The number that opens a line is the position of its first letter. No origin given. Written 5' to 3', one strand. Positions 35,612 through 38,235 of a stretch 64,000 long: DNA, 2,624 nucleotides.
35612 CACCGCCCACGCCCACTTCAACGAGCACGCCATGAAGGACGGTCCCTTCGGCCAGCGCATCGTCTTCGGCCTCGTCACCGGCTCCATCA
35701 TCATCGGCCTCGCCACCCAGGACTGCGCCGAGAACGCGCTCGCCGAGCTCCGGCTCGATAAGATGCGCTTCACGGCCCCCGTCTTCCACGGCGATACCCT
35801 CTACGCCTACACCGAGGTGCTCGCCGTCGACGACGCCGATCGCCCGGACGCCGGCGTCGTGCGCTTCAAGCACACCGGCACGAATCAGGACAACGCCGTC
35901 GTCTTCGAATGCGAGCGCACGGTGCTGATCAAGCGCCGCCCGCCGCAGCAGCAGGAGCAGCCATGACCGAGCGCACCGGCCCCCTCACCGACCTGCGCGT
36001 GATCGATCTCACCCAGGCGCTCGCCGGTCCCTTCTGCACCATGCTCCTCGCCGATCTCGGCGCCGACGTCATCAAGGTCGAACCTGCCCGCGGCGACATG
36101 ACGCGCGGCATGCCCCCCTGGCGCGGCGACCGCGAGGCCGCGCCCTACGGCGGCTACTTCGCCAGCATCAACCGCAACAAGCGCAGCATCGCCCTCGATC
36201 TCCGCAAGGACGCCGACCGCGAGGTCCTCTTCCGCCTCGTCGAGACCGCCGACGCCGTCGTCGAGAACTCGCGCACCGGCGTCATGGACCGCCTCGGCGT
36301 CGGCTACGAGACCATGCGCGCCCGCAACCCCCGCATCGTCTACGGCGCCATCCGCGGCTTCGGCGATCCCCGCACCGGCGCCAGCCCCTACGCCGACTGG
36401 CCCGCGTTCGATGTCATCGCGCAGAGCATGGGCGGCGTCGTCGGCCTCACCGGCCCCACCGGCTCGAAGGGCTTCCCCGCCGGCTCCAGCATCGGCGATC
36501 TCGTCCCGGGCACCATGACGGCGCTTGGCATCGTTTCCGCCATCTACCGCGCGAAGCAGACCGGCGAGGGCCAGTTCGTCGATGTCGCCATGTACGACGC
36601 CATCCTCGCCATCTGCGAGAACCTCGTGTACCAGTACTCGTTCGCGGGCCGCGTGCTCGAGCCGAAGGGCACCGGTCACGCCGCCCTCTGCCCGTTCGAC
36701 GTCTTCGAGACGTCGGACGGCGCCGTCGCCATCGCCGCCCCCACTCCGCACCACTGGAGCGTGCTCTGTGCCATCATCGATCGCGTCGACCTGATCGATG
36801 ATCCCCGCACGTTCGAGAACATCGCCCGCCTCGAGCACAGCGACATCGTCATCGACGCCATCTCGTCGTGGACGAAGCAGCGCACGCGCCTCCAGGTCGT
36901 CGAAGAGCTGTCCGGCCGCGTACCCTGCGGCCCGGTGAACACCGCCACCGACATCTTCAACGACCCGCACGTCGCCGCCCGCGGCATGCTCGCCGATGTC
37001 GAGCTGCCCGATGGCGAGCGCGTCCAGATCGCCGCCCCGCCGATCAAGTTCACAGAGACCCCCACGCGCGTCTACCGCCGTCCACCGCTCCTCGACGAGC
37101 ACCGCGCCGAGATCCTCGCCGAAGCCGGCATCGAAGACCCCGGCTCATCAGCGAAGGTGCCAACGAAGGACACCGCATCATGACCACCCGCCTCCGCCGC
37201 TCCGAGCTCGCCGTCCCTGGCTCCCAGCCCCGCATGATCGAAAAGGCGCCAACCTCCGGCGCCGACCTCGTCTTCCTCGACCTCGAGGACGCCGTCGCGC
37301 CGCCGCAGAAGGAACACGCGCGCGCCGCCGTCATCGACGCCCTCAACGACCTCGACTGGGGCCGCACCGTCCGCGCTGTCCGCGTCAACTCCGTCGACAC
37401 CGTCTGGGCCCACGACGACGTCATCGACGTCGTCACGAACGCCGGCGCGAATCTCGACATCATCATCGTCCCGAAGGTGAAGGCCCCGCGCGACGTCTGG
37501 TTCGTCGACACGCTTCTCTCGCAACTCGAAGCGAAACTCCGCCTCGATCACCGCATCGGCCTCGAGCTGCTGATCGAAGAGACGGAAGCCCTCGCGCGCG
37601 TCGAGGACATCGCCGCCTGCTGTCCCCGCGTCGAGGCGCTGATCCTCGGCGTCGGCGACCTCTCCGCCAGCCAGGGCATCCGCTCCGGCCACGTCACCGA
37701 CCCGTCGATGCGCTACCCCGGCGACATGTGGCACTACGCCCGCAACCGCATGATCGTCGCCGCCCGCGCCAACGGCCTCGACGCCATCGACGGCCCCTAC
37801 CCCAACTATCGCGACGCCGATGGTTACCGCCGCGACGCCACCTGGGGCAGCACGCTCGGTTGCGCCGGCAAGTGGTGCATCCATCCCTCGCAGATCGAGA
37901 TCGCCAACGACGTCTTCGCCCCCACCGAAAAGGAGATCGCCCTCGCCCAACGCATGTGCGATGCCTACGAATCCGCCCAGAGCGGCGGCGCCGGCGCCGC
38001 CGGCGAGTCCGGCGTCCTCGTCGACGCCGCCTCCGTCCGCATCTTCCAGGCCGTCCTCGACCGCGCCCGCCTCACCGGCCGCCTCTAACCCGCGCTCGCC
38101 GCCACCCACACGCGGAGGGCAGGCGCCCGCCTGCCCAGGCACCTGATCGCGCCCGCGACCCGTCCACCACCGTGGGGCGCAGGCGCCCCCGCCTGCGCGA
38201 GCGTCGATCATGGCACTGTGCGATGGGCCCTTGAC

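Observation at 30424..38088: Divergent cluster resembling the itaconate / C5-dicarboxylate degradation locus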

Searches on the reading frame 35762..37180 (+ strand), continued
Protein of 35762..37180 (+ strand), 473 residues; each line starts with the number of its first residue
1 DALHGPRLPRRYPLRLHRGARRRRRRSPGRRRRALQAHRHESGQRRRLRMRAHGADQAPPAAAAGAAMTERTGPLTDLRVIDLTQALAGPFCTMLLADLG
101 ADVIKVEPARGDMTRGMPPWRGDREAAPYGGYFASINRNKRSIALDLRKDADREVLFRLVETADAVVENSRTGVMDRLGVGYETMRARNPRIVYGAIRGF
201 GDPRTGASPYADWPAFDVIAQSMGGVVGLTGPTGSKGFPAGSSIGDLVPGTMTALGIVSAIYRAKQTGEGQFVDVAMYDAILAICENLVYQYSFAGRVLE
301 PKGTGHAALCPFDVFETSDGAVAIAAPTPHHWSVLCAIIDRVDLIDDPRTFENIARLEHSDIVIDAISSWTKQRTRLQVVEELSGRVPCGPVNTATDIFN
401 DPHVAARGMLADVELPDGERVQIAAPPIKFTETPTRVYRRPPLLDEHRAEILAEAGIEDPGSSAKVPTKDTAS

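Call 46: get_annotated_region(hit=H65, flank=6000)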
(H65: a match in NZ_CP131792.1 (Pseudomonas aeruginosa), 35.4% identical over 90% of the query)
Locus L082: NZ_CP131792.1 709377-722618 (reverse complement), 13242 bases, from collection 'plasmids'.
description: Pseudomonas aeruginosa strain 2014S05-249 plasmid p2014S05-249-1, complete sequence
organism: Pseudomonas aeruginosa (NCBI taxid 287)
taxonomy: Bacteria; Pseudomonadota; Gammaproteobacteria; Pseudomonadales; Pseudomonadaceae; Pseudomonas; Pseudomonas aeruginosa
host: -; source: Homo sapiens,culture,blood; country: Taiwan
typing (MOB-suite, as given by PLSDB): conjugative; replicon rep_cluster_322; relaxase MOBH; mating-pair formation MPF_G
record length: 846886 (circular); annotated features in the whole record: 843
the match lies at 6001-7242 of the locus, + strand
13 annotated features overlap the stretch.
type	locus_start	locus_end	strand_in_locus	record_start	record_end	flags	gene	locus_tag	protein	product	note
CDS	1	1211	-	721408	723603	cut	-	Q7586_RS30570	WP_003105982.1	FUSC family protein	GO:0006810 - transport [Evidence IEA]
CDS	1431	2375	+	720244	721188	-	-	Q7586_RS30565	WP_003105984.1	LysR family transcriptional regulator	-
CDS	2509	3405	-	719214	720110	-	-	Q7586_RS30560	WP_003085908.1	LysR substrate-binding domain-containing protein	-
CDS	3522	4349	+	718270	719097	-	-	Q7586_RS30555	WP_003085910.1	MaoC family dehydratase N-terminal domain-containing protein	-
CDS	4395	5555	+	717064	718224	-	-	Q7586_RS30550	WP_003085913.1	acyl-CoA dehydrogenase family protein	-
CDS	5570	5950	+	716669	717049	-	-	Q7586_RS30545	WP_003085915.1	VOC family protein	-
CDS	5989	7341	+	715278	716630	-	-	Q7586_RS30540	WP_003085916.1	MmgE/PrpD family protein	-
CDS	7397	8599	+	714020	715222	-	-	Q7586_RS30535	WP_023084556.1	CaiB/BaiF CoA-transferase family protein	-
CDS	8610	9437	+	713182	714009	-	-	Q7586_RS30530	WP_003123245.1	CoA ester lyase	-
CDS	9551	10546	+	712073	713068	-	-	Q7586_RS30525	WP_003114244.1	TRAP transporter substrate-binding protein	-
CDS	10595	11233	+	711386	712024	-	-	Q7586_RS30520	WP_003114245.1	TRAP transporter small permease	-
CDS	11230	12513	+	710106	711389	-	dctM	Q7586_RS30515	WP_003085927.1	C4-dicarboxylate TRAP transporter large permease protein DctM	-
CDS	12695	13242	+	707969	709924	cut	acs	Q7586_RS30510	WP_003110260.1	acetate--CoA ligase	GO:0019427 - acetyl-CoA biosynthetic process from acetate [Evidence IEA]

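Call 47: get_annotated_region(hit=H58, flank=6000)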
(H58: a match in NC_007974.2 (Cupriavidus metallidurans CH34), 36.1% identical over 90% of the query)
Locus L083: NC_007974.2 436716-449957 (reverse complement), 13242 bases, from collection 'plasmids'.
description: Cupriavidus metallidurans CH34 megaplasmid, complete sequence
organism: Cupriavidus metallidurans CH34 (NCBI taxid 266264)
taxonomy: Bacteria; Pseudomonadota; Betaproteobacteria; Burkholderiales; Burkholderiaceae; Cupriavidus; Cupriavidus metallidurans; Cupriavidus metallidurans CH34
host: -; source: -; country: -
typing (MOB-suite, as given by PLSDB): mobilizable; replicon rep_cluster_104,rep_cluster_1581,rep_cluster_80; relaxase MOBP,MOBP
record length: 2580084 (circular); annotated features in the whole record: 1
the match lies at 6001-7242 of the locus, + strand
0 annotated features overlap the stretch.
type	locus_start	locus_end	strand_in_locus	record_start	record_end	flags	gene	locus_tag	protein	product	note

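Call 63: get_annotated_region(hit=H2, flank=8000)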
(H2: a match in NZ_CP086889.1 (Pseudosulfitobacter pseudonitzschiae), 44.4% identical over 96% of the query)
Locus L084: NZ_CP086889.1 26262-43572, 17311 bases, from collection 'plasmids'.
description: Pseudosulfitobacter pseudonitzschiae strain SC1-67 plasmid P3, complete sequence
organism: Pseudosulfitobacter pseudonitzschiae (NCBI taxid 1402135)
taxonomy: Bacteria; Pseudomonadota; Alphaproteobacteria; Rhodobacterales; Roseobacteraceae; Pseudosulfitobacter; Pseudosulfitobacter pseudonitzschiae
host: -; source: Skeletonema costatum,The surface seawater at the Pearl River Estuary; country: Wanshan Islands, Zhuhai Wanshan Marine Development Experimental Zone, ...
typing (MOB-suite, as given by PLSDB): non-mobilizable
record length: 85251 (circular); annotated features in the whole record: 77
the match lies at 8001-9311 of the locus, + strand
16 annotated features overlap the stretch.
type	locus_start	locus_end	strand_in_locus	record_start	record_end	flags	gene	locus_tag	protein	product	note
CDS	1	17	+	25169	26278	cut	-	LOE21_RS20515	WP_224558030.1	IS110 family transposase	-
CDS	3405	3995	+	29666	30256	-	-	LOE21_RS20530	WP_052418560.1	LysR substrate-binding domain-containing protein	-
CDS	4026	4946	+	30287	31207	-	-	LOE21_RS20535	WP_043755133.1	LysR family transcriptional regulator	GO:0006355 - regulation of DNA-templated transcription [Evidence IEA]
CDS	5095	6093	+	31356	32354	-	dctP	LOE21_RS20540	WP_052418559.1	TRAP transporter substrate-binding protein DctP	GO:0055085 - transmembrane transport [Evidence IEA]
CDS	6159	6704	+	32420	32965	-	-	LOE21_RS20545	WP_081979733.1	TRAP transporter small permease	GO:0015740 - C4-dicarboxylate transport [Evidence IEA]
CDS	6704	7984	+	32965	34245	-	-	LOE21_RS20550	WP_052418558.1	TRAP transporter large permease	GO:0008643 - carbohydrate transport [Evidence IEA]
CDS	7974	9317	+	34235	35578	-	-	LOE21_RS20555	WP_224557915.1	MmgE/PrpD family protein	-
CDS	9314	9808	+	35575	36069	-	-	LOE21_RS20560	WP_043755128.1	MaoC family dehydratase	-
CDS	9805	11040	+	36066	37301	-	-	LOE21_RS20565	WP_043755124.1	acyl-CoA dehydrogenase family protein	-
CDS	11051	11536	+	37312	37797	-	-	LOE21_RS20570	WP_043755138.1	MaoC family dehydratase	-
CDS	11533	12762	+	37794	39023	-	-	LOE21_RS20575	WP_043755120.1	CoA transferase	-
CDS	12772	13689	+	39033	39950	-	-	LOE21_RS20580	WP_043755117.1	CoA ester lyase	-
CDS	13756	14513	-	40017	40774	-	-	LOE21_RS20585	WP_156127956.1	IS5 family transposase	-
CDS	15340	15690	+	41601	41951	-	-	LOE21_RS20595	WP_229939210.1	hypothetical protein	-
CDS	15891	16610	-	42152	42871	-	-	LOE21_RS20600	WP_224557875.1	hypothetical protein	-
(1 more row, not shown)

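Call 64: get_annotated_region(hit=H43, flank=8000)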
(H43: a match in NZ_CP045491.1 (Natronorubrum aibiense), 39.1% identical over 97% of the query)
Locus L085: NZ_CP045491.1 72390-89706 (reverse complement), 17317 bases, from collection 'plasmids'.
description: Natronorubrum aibiense strain 7-3 plasmid unnamed3
organism: Natronorubrum aibiense (NCBI taxid 348826)
taxonomy: Archaea; Euryarchaeota; Halobacteria; Halobacteriales; Natrialbaceae; Natronorubrum; Natronorubrum aibiense
host: -; source: single cell,Xinjiang Aibi Salt Lake; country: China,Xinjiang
typing (MOB-suite, as given by PLSDB): non-mobilizable
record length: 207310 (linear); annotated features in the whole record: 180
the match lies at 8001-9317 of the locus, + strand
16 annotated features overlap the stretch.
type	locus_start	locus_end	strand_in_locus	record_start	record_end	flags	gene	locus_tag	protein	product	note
CDS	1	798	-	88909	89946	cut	-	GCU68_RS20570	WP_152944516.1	monovalent cation/H+ antiporter subunit E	-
CDS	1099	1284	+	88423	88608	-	-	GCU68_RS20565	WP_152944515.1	CbtB domain-containing protein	-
CDS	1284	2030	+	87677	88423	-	-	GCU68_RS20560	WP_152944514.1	CbtA family protein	-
CDS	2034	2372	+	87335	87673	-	-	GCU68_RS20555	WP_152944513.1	(2Fe-2S) ferredoxin domain-containing protein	-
CDS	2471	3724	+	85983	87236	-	-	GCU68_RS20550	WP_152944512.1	acyl-CoA dehydrogenase family protein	-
CDS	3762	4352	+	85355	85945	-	-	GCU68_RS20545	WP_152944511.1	MaoC family dehydratase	-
CDS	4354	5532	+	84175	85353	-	-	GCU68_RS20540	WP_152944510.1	CaiB/BaiF CoA-transferase family protein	-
CDS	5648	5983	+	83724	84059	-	-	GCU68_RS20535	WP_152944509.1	hypothetical protein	-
CDS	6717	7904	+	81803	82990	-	-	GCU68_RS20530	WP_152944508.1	thiolase family protein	GO:0006635 - fatty acid beta-oxidation [Evidence IEA]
CDS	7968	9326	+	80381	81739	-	-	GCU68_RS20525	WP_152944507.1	MmgE/PrpD family protein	-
CDS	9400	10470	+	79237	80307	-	-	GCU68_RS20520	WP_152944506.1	quinone-dependent dihydroorotate dehydrogenase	GO:0006222 - UMP biosynthetic process [Evidence IEA]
CDS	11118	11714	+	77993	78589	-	-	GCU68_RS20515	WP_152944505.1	hypothetical protein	-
CDS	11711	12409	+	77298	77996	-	-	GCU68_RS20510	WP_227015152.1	signal peptidase I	-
CDS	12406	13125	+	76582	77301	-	-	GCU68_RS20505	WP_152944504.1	hypothetical protein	-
CDS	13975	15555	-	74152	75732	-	-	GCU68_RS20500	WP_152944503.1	hypothetical protein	-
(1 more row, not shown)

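Call 71: predict_structure(alignment_id=A1)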
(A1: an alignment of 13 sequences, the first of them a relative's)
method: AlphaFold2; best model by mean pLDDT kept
length: 124 residues; sequences in the alignment: 13
mean_pLDDT: 93.5   pTM: 0.86
mean pLDDT of the five models: 93.5, 93.4, 93.0, 91.6, 91.6
residues with pLDDT >= 90: 113; 70-90: 7; 50-70: 2; < 50: 2
segments of 3 or more residues with pLDDT < 50: none
pLDDT, mean of each block of 10 residues (from residue 1): 94 97 97 96 97 94 96 94 92 92 95 94 50
secondary structure, 60 per line:
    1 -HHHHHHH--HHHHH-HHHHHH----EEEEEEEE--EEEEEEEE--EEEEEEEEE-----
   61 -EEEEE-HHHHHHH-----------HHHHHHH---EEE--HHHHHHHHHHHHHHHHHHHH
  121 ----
elements in order: H2-8 H11-15 H17-22 E27-34 E37-44 E47-55 E62-66 H68-74 H86-92 E96-98 H101-120

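Call 73: fold_search(model_id=the predicted structure, library=pdb)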
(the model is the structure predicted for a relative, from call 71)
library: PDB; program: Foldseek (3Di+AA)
matches with E <= 10: 912; with E <= 0.001: 14
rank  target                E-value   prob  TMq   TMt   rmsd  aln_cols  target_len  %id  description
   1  2cx7_A                6.3e-07  1.00  0.78  0.75   2.3       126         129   21  Crystal structure of sterol carrier protein 2 (released 2005-12-28)
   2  2cx7_B                7.1e-07  1.00  0.74  0.71   2.4       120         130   21  Crystal structure of sterol carrier protein 2 (released 2005-12-28)
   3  1wfr_MODEL_1_A        1.5e-06  1.00  0.72  0.63   3.0       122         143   22  Solution structure of the conserved hypothetical protein TT1886, possibly sterol carrier protein, from Thermus (released 2004-11-26)
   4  6h6o_A                8.5e-05  1.00  0.61  0.62   4.8       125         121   14  UbiJ-SCP2 Ubiquinone synthesis protein (released 2019-02-13)
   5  6h6n_A                1.3e-04  1.00  0.56  0.55   4.1       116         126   13  UbiJ-SCP2 Ubiquinone synthesis protein (released 2019-02-13)
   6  6h6p_A                1.9e-04  1.00  0.60  0.64   4.2       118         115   16  UbiJ-SCP2 Ubiquinone synthesis protein (released 2019-02-13)
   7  6h6o_B                2.0e-04  1.00  0.60  0.63   4.3       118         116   17  UbiJ-SCP2 Ubiquinone synthesis protein (released 2019-02-13)
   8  6h6n_B                2.4e-04  1.00  0.58  0.60   4.2       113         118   16  UbiJ-SCP2 Ubiquinone synthesis protein (released 2019-02-13)
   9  6h6p_B                3.0e-04  1.00  0.59  0.63   4.2       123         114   12  UbiJ-SCP2 Ubiquinone synthesis protein (released 2019-02-13)
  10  3bn8_B                3.2e-04  1.00  0.61  0.68   6.8       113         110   12  Crystal structure of a putative sterol carrier protein type 2 (af1534) from archaeoglobus fulgidus dsm 4304 at 2.11 A  (released 2007-12-25)
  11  6h6p_D                3.6e-04  1.00  0.61  0.64   3.8       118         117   14  UbiJ-SCP2 Ubiquinone synthesis protein (released 2019-02-13)
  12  3bn8_A                4.1e-04  1.00  0.62  0.66   6.4       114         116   12  Crystal structure of a putative sterol carrier protein type 2 (af1534) from archaeoglobus fulgidus dsm 4304 at 2.11 A  (released 2007-12-25)
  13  6h6p_C                7.0e-04  1.00  0.60  0.63   4.0       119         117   15  UbiJ-SCP2 Ubiquinone synthesis protein (released 2019-02-13)
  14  3cnu                  9.5e-04  1.00  0.61  0.67   6.0       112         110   12  Crystal structure of the predicted coding region AF_1534 from Archaeoglobus fulgidus (released 2008-04-15)
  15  2yhe_B                2.0e-03  1.00  0.51  0.12   4.2       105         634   16  Structure determination of the stereoselective inverting sec- alkylsulfatase Pisa1 from Pseudomonas sp. (released 2012-05-16)
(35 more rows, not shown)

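Call 80: search_dna_similar(query=window:35963-37180:+, collection=plasmids, mode=protein, max_rows=40, rows=spread, max_evalue=1e-60)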
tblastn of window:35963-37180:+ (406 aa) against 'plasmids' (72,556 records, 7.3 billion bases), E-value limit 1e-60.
Records with a match: 390; places in all: 472; records where one place covers at least 80% of the query: 390.
Best place of each record, by identity: <60% 390.
By first word of the organism name: Sinorhizobium 68; Pseudosulfitobacter 33; Azospirillum 28; Paracoccus 19; Cupriavidus 14; Sphingobium 13; Rhizobium 13; Ralstonia 13; Sulfitobacter 12; Caballeronia 11; and 77 more.
By predicted mobility (MOB-suite, as given by PLSDB): non-mobilizable 251; mobilizable 102; conjugative 37.
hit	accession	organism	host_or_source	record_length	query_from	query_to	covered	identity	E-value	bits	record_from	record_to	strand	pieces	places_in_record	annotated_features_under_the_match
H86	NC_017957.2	Tistrella mobilis KA081020-065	-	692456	6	406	99%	55.0%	4e-130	419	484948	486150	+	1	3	CoA transferase | CoA ester lyase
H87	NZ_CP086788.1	Pseudosulfitobacter pseudonitzschiae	Thalassiosira tenera,The surface ...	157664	2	390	96%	50.9%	3e-118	385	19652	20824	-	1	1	CoA transferase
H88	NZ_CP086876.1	Pseudosulfitobacter pseudonitzschiae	Skeletonema costatum,The surface ...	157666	2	390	96%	50.9%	3e-118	385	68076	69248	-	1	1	CoA transferase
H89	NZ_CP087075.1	Pseudosulfitobacter pseudonitzschiae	Mediolabrus comicus,The surface ...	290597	2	390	96%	50.9%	3e-118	385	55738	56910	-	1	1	CoA transferase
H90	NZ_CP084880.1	Natrinema halophilum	pure culture,salt mine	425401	6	392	95%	48.7%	1e-113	372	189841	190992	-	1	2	CoA transferase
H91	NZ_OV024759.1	Deinococcus radiodurans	-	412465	1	406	100%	39.3%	3e-80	276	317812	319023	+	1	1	CoA transferase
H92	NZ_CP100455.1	Halomarina sp. BND7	cell culture,sediment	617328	1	387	95%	39.3%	4e-69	244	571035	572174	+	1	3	CoA transferase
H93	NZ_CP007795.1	Azospirillum argentinense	Triticum aestivum L.,Root,wheat ...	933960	4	390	95%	38.9%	1e-76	266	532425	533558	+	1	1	CaiB/BaiF CoA-transferase family protein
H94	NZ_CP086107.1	Skermanella mucosa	single cell,crude oil contaminated ...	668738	5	392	96%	38.3%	8e-69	243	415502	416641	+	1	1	CoA transferase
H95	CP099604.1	Comamonadaceae bacterium OTU4NAUVB1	Arabidopsis thaliana,pure culture,leaf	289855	7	400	97%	37.4%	3e-71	250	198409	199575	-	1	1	CoA transferase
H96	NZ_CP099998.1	Natronosalvus halobius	cell culture,sediment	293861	4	389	95%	37.7%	8e-73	254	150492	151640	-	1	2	CaiB/BaiF CoA-transferase family protein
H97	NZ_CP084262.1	Caballeronia sp. SL2Y3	Jalysus wickhami,Cell culture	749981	5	392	96%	37.2%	1e-70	248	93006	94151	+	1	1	CoA transferase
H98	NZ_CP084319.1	Haloterrigena alkaliphila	Salt lake,Salt lake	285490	7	392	95%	37.3%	2e-67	239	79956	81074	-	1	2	CoA transferase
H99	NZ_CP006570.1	Sodalis praecaptivus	-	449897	7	388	94%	37.5%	7e-62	223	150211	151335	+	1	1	CoA transferase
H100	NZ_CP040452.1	Halomonas sp. PA16-9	-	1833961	4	391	96%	36.8%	3e-66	235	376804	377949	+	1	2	none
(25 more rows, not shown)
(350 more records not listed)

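Call 81: get_annotated_region(hit=H90, flank=8000)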
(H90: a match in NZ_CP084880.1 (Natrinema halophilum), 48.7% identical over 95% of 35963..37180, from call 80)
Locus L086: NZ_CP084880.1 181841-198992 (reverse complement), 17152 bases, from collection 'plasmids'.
description: Natrinema halophilum strain YPL8 plasmid unnamed1, complete sequence
organism: Natrinema halophilum (NCBI taxid 1699371)
taxonomy: Archaea; Euryarchaeota; Halobacteria; Halobacteriales; Natrialbaceae; Natrinema; Natrinema halophilum
host: -; source: pure culture,salt mine; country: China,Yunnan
typing (MOB-suite, as given by PLSDB): non-mobilizable
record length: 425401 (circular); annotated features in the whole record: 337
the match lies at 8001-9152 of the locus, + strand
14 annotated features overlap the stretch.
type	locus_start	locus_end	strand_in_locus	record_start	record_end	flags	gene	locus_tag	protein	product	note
CDS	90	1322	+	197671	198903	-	-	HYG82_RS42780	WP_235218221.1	MFS transporter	GO:0055085 - transmembrane transport [Evidence IEA]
CDS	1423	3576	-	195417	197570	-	-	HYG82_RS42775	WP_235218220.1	DUF3604 domain-containing protein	-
CDS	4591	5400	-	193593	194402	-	-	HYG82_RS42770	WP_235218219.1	IclR family transcriptional regulator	GO:0006355 - regulation of DNA-templated transcription [Evidence IEA]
CDS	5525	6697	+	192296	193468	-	-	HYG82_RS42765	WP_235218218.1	acyl-CoA dehydrogenase family protein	-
CDS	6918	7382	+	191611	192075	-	-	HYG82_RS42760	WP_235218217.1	MaoC family dehydratase N-terminal domain-containing protein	-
CDS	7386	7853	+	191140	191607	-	-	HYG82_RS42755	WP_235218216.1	MaoC/PaaZ C-terminal domain-containing protein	-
CDS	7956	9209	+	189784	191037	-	-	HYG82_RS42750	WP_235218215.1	CoA transferase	-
CDS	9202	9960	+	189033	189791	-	-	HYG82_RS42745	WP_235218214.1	sulfite exporter TauE/SafE family protein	GO:0006810 - transport [Evidence IEA]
CDS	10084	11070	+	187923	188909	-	-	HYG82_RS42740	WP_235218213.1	LLM class flavin-dependent oxidoreductase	-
CDS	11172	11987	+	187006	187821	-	-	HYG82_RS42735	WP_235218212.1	phosphosulfolactate synthase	-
CDS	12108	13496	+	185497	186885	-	-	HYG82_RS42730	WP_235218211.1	aldehyde dehydrogenase family protein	-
CDS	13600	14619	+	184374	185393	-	-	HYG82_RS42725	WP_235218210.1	LLM class flavin-dependent oxidoreductase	-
CDS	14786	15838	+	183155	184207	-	-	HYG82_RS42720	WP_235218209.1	TAXI family TRAP transporter solute-binding subunit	GO:0006810 - transport [Evidence IEA]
CDS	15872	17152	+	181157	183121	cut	-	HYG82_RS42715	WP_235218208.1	TRAP transporter fused permease subunit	-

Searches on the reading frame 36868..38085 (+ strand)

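Call 5: search_protein_families(library=pfam, proteins=[window:36868-38085:+], max_evalue=0.01)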
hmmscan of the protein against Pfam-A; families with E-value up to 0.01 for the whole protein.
window:36868-38085:+ (406 aa): 3 families
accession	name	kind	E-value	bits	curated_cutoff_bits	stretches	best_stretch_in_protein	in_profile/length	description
PF03328.21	HpcH_HpaI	-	2.7e-41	141.7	25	1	112-340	2-221/221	HpcH/HpaI aldolase/citrate lyase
PF15617.12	C-C_Bond_Lyase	-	2e-07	30.9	28.4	1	116-368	13-286/320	C-C_Bond_Lyase of the TIM-Barrel fold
PF22484.2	DUF6986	-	8e-06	25.4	27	1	198-309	166-280/408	Domain of unknown function (DUF6986)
